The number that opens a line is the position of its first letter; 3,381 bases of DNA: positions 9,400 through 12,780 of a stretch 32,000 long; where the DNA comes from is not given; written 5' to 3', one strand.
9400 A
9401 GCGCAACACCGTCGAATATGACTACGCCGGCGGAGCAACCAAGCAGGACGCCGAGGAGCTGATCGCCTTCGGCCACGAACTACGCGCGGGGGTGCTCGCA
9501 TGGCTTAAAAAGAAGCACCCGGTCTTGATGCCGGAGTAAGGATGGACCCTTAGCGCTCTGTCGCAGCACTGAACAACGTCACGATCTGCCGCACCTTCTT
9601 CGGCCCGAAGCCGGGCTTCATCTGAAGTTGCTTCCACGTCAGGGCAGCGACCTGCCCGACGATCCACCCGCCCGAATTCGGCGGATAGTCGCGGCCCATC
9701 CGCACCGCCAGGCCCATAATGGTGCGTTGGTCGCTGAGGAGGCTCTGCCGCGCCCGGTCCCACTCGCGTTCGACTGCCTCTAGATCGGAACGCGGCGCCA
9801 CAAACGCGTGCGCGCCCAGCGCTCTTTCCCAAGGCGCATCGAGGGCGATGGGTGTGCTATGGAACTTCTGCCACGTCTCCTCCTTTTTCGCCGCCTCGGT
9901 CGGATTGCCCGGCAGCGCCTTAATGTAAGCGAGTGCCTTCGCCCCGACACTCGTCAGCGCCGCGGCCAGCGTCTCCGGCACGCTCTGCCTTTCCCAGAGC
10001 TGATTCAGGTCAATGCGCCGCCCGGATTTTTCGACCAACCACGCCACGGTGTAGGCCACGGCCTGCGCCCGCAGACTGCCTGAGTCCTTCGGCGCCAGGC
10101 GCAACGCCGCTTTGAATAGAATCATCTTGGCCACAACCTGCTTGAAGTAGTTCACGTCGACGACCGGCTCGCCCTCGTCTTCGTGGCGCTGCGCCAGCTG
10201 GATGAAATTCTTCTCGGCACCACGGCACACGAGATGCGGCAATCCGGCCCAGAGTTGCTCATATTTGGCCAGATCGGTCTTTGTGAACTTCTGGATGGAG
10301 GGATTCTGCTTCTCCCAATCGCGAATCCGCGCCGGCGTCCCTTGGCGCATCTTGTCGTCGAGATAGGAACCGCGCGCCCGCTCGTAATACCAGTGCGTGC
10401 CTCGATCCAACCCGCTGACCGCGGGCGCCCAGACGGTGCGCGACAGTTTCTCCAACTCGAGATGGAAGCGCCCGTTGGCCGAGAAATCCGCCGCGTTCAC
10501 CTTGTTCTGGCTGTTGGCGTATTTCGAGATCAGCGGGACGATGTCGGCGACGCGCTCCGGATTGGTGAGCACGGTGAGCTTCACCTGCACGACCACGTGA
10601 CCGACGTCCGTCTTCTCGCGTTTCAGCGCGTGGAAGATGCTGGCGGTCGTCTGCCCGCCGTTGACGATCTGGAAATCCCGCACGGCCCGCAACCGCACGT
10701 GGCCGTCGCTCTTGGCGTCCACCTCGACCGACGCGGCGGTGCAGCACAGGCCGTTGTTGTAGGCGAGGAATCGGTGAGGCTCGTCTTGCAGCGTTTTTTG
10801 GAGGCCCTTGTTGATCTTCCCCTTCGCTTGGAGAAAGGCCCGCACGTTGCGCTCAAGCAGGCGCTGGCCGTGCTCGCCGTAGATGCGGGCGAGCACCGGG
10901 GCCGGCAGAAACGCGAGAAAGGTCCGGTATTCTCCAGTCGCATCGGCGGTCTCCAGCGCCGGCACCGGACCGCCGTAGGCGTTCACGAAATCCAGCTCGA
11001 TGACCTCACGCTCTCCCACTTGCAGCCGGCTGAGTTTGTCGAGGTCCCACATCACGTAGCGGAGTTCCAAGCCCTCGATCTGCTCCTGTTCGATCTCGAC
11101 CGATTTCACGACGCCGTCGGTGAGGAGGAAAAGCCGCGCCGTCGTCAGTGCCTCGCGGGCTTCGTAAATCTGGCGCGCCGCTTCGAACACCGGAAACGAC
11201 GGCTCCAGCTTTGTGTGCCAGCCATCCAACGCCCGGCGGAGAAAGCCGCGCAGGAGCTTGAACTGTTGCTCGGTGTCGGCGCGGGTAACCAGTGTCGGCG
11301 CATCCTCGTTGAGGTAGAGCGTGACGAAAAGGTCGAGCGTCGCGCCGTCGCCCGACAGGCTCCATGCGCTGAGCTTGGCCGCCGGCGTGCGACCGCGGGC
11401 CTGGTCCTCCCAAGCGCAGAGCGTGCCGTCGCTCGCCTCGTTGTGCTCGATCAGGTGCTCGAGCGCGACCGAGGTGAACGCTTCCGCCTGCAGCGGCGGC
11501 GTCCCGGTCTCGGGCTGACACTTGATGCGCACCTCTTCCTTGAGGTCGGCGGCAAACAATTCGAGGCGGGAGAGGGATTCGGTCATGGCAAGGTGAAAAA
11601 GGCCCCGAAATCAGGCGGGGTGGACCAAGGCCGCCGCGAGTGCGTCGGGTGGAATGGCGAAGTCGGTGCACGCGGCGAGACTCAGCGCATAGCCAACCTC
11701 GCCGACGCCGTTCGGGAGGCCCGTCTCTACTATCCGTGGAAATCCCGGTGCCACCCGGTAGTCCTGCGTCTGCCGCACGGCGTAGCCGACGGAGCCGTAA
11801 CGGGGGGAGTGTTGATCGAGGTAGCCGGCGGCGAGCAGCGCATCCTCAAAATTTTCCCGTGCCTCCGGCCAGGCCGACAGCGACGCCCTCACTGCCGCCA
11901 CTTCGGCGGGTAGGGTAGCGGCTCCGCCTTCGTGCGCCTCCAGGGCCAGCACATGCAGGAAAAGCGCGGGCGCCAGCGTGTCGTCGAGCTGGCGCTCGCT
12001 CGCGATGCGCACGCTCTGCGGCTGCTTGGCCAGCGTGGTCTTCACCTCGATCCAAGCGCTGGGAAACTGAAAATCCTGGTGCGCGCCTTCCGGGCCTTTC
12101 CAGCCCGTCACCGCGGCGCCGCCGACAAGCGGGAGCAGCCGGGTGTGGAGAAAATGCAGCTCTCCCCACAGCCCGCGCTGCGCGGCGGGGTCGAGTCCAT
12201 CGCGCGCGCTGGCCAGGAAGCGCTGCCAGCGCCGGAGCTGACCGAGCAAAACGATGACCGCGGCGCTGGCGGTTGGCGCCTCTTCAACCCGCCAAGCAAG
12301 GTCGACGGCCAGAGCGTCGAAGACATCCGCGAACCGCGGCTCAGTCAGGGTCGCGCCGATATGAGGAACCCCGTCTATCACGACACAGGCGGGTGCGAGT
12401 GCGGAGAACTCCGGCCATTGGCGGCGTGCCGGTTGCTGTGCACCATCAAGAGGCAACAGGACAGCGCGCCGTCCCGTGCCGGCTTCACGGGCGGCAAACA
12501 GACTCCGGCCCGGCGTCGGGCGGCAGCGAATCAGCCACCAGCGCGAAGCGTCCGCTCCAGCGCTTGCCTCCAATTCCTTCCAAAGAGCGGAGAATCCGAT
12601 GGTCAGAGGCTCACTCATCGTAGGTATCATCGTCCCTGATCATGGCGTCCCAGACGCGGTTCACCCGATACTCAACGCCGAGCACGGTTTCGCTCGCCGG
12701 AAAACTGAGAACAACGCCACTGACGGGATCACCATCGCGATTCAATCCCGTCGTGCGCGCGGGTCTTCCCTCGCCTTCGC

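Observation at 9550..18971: Six-gene operon: C-protein + Dcm + GHKL(MORC-like) ATPase + Z1 + PD-(D/E)XK + AIPR, a methylation-guarded Mza/paraMORC-type defence system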

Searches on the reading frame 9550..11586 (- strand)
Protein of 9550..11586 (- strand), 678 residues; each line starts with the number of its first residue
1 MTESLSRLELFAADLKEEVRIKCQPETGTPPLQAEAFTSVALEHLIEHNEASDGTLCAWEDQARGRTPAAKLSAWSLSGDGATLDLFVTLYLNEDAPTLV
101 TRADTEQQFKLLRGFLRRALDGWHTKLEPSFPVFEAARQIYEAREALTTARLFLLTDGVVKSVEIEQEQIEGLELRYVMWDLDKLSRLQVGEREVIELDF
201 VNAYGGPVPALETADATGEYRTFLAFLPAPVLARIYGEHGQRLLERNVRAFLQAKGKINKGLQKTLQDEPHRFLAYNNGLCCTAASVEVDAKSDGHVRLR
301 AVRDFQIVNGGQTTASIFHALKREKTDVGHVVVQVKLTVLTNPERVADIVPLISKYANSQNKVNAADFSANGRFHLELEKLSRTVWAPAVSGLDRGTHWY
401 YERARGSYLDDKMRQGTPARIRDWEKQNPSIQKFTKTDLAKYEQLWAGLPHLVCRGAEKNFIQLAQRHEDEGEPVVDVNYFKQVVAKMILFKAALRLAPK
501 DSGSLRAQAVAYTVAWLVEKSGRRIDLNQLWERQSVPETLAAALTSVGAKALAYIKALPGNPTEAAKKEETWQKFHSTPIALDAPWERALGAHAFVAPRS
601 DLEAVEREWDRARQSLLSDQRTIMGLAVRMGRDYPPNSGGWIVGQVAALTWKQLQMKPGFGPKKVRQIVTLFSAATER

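Call 3: search_protein_families(library=pfam, proteins=[window:9550-11586:-], max_evalue=0.01)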
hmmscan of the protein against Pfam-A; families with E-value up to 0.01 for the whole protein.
window:9550-11586:- (678 aa): 2 families
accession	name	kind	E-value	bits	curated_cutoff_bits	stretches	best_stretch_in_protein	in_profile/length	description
PF10592.14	AIPR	-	2.5e-89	300.4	25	1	244-549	1-298/308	AIPR protein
PF22879.1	AIPR_N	-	1.1e-34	120.1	28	1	37-187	1-151/151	Abortive infection phage resistance protein N-terminal domain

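Call 4: search_protein_families(library=padloc, proteins=[window:9550-11586:-], max_evalue=0.01)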
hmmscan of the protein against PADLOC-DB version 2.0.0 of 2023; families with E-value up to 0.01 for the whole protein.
window:9550-11586:- (678 aa): 2 families
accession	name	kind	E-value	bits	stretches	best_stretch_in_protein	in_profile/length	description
PDLC02207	MzaE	-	1.2e-84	283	1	24-577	24-582/598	-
PDLC02357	AbiU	-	5.7e-22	76.6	1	241-413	242-387/537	AbiU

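Call 48: search_protein_families(library=ncbifam, proteins=[window:9550-11586:-], max_evalue=0.01)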
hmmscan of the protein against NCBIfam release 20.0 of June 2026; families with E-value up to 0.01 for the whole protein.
window:9550-11586:- (678 aa): 1 family
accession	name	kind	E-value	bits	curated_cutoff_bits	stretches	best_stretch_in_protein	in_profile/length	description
NF041935.1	MzaE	equivalog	7.1e-112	374.9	1050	1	12-576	11-580/593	MZA anti-phage system associated AIPR family protein MzaE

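Call 55: search_solved_structures(query=window:9550-11586:-, max_evalue=1)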
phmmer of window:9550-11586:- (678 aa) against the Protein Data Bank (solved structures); distinct sequences matched with E-value up to 1: 0.

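Call 58: find_homologous_proteins(query=window:9550-11586:-, max_evalue=1e-10)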
Query window:9550-11586:- (678 aa): 7998 proteins with E <= 1e-10 among 8000 candidates; the best 120 are listed.
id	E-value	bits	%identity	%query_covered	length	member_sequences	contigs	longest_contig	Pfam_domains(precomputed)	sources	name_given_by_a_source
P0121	0.0e+0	1536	100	100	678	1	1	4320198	PF22879.2,PF10592.15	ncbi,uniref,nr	ncbi:AIPR family protein [Horticoccus luteus]|uniref:AIPR family protein n=1 Tax=Horticoccus luteus 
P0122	0.0e+0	1371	88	100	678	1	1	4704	PF22879.2,PF10592.15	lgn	-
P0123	0.0e+0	1365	87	100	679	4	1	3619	PF22879.2,PF10592.15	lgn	-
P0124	0.0e+0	1356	87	100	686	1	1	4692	PF22879.2,PF10592.15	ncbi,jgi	jgi:hypothetical protein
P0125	0.0e+0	1350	87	100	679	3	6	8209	PF22879.2,PF10592.15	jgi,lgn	-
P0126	0.0e+0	1349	87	100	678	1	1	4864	PF22879.2,PF10592.15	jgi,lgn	jgi:hypothetical protein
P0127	0.0e+0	1295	83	100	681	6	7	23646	PF22879.2,PF10592.15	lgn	-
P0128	0.0e+0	1287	83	100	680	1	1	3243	PF22879.2,PF10592.15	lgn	-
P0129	0.0e+0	1273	82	100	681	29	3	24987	PF22879.2,PF10592.15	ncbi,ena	-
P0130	0.0e+0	1258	80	100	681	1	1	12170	PF22879.2,PF10592.15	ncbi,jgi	jgi:hypothetical protein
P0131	0.0e+0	1206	78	100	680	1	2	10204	PF22879.2,PF10592.15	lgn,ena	-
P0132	0.0e+0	1188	76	100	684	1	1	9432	PF22879.2,PF10592.15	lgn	-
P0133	0.0e+0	1187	76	100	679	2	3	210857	PF22879.2,PF10592.15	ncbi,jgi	jgi:hypothetical protein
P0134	0.0e+0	1181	75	100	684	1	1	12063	PF22879.2,PF10592.15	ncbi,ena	-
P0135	0.0e+0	1176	75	100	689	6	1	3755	PF22879.2,PF10592.15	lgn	-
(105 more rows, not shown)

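Call 68: predict_structure(alignment_id=A2)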
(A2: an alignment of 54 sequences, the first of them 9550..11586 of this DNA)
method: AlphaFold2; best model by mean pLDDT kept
length: 678 residues; sequences in the alignment: 54
mean_pLDDT: 80.8   pTM: 0.49
mean pLDDT of the five models: 80.8, 80.4, 77.9, 76.3, 76.0
residues with pLDDT >= 90: 173; 70-90: 388; 50-70: 86; < 50: 31
segments of 3 or more residues with pLDDT < 50: 1-3, 246-248, 250-257, 358-364, 389-395
pLDDT, mean of each block of 10 residues (from residue 1): 65 86 66 86 78 80 86 84 88 87 90 94 88 90 86 92 75 86 80 73 88 77 88 79 54 51 74 64 83 80 79 76 82 85 66 53 47 80 67 56 67 76 78 85 93 89 81 79 90 91 91 95 87 85 94 93 92 93 82 67 77 90 93 87 93 84 85 85
secondary structure, 60 per line:
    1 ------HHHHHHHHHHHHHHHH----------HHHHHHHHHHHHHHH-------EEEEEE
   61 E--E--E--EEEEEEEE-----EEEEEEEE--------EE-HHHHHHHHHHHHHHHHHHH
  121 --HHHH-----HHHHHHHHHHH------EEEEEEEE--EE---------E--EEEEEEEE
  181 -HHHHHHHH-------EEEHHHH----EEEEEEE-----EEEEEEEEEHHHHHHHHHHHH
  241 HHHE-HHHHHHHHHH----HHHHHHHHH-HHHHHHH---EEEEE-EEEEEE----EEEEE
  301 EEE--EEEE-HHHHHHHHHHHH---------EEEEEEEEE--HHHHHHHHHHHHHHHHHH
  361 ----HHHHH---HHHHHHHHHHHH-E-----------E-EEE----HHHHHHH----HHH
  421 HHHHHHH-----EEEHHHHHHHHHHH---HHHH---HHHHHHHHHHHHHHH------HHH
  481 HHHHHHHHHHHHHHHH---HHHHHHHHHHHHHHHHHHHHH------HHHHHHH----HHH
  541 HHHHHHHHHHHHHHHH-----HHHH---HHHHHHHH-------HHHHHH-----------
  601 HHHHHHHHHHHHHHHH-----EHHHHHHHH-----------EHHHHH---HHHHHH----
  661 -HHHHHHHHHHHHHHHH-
elements in order (helices of 4 or more, strands of 3 or more residues): H7-22 H33-47 E55-61 E70-77 E83-90 H102-120 H123-126 H132-142 E149-156 E173-180 H182-189 E197-199 H200-203 E208-214 E220-228 H229-243 H246-255 H260-268 H270-276 E280-284 E286-291 E296-303 E306-309 H311-322 E332-340 H343-360 H365-369 H373-384 E400-402 H407-413 H418-427 E433-435 H436-446 H450-453 H457-471 H478-496 H500-520 H527-533 H538-556 H562-565 H569-576 H584-589 H601-616 H623-630 H643-647 H651-656 H662-677

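Call 71: fold_search(model_id=the predicted structure, library=pdb)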
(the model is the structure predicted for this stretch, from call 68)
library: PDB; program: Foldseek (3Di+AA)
matches with E <= 10: 206; with E <= 0.001: 0
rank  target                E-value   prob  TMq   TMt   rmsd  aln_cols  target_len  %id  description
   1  6xj5_G                7.5e-02  0.11  0.08  0.12  20.0       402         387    8  Carboxypeptidase G2 modified with a versatile bioconjugate for metalloprotein design (released 2021-06-30)
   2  6xj5_D                8.6e-02  0.13  0.09  0.13  19.4       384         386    7  Carboxypeptidase G2 modified with a versatile bioconjugate for metalloprotein design (released 2021-06-30)
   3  6xj5_B                1.5e-01  0.12  0.09  0.14  19.1       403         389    8  Carboxypeptidase G2 modified with a versatile bioconjugate for metalloprotein design (released 2021-06-30)
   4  2zof_A                1.7e-01  0.12  0.11  0.14  22.0       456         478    7  Crystal structure of mouse carnosinase CN2 complexed with MN and bestatin (released 2008-06-10)
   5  4ruh_B                3.2e-01  0.08  0.10  0.13  20.6       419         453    8  Crystal structure of Human Carnosinase-2 (CN2) in complex with inhibitor, Bestatin at 2.25 A (released 2015-11-25)
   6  4f0q_D                4.1e-01  0.90  0.14  0.21   8.5       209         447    9  MspJI Restriction Endonuclease - P21 Form (released 2012-08-08)
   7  5yhf                  5.7e-01  0.06  0.08  0.07  23.2       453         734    9  Crystal structure of SecDF in Super-membrane-facing form (released 2018-02-14)
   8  4f0p_A                5.9e-01  0.87  0.14  0.21   7.6       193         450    9  MspJI Restriction Endonuclease - P31 Form (released 2012-08-08)
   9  6xre_E                7.1e-01  0.08  0.10  0.19  15.2       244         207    9  Structure of the p53/RNA polymerase II assembly (released 2021-03-24)
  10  1ysj_B                8.1e-01  0.04  0.08  0.12  20.1       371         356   12  Crystal Structure of Bacillus Subtilis YXEP Protein (APC1829), a Dinuclear Metal Binding Peptidase from M20 Family (released 2005-03-22)
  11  5ld5_A                8.5e-01  0.03  0.06  0.09  18.6       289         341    8  Crystal structure of a bacterial dehydrogenase at 2.19 Angstroms resolution (released 2017-07-12)
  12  5ld5_C                8.5e-01  0.03  0.06  0.09  18.4       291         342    6  Crystal structure of a bacterial dehydrogenase at 2.19 Angstroms resolution (released 2017-07-12)
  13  3gb0                  9.7e-01  0.03  0.07  0.11  22.0       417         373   10  Crystal structure of aminopeptidase PepT (NP_980509.1) from Bacillus cereus ATCC 10987 at 2.04 A resolution (released 2009-03-03)
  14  3n5f_A                1.2e+00  0.04  0.09  0.13  22.9       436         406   10  Crystal Structure of L-N-carbamoylase from Geobacillus stearothermophilus CECT43 (released 2011-05-25)
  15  6x5k_O                1.2e+00  0.04  0.08  0.08  18.1       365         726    9  Crystal structure of CODH/ACS with carbon monoxide bound to the A-cluster (released 2020-10-07)
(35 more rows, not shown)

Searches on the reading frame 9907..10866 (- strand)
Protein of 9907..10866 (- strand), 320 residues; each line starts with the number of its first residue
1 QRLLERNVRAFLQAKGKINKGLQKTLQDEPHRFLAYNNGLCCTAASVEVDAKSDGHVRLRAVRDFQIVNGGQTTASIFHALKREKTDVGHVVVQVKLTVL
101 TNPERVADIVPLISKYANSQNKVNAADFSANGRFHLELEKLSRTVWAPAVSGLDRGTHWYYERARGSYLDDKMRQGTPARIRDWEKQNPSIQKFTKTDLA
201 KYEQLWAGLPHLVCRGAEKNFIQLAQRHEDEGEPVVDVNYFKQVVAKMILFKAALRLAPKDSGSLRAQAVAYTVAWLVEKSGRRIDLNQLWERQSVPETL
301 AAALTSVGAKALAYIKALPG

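Call 73: search_protein_families(library=pfam, proteins=[window:9907-10866:-], max_evalue=10)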
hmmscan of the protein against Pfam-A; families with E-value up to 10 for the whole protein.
window:9907-10866:- (320 aa): 1 family
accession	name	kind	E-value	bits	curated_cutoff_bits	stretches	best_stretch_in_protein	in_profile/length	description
PF10592.14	AIPR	-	3e-90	303.5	25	1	4-310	1-299/308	AIPR protein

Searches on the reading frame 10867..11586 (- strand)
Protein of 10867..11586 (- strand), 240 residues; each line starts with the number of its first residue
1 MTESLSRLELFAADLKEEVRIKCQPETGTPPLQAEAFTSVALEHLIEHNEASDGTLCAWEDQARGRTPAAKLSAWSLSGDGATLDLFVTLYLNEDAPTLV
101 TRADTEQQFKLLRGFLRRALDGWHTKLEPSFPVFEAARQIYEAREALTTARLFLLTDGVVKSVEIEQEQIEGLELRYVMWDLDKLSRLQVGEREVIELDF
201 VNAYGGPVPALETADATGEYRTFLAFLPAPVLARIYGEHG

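Call 73: search_protein_families(library=pfam, proteins=[window:10867-11586:-], max_evalue=10)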
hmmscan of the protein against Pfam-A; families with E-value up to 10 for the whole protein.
window:10867-11586:- (240 aa): 1 family
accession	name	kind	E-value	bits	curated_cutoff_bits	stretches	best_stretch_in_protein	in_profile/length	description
PF22879.1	AIPR_N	-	2.2e-35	122.3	28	1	37-187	1-151/151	Abortive infection phage resistance protein N-terminal domain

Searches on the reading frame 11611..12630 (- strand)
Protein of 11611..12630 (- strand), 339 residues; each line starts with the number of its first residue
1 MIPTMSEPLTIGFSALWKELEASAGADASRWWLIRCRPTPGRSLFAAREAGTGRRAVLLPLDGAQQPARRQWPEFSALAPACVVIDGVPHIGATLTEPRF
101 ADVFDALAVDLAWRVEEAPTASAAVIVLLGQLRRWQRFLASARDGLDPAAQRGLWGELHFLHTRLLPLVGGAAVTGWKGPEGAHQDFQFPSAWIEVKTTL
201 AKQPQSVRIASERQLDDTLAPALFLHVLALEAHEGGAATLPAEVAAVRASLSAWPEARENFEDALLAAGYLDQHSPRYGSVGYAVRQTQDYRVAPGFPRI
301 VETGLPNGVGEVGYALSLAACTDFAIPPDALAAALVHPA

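Call 3: search_protein_families(library=pfam, proteins=[window:11611-12630:-], max_evalue=0.01)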
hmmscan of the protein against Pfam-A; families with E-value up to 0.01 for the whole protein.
window:11611-12630:- (339 aa): 1 family
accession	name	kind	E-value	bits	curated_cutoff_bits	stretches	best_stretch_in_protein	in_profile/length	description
PF14390.12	DUF4420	-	2.7e-68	230.9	27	1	15-318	3-305/306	Putative PD-(D/E)XK family member, (DUF4420)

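Call 4: search_protein_families(library=padloc, proteins=[window:11611-12630:-], max_evalue=0.01)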
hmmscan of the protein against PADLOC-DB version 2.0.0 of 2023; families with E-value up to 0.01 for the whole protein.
window:11611-12630:- (339 aa): 1 family
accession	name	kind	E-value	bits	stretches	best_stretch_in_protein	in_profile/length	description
PDLC02206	MzaD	-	1.7e-16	58.7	1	101-319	102-318/342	-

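Call 48: search_protein_families(library=ncbifam, proteins=[window:11611-12630:-], max_evalue=0.01)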
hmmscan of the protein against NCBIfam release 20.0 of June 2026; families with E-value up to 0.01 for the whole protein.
window:11611-12630:- (339 aa): 2 families
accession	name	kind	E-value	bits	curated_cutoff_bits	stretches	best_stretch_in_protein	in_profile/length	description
NF041934.1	MzaD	equivalog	5.7e-44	150.6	420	1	15-322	5-312/326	MZA anti-phage system associated PD-(D/E)XK motif protein MzaD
TIGR02458.1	CbtA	hypoth_equivalog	0.008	15.7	182.9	0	259-325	36-102/230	cobalt transporter subunit CbtA (proposed)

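Call 57: search_solved_structures(query=window:11611-12630:-, max_evalue=1)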
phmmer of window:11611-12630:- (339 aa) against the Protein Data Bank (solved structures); distinct sequences matched with E-value up to 1: 0.
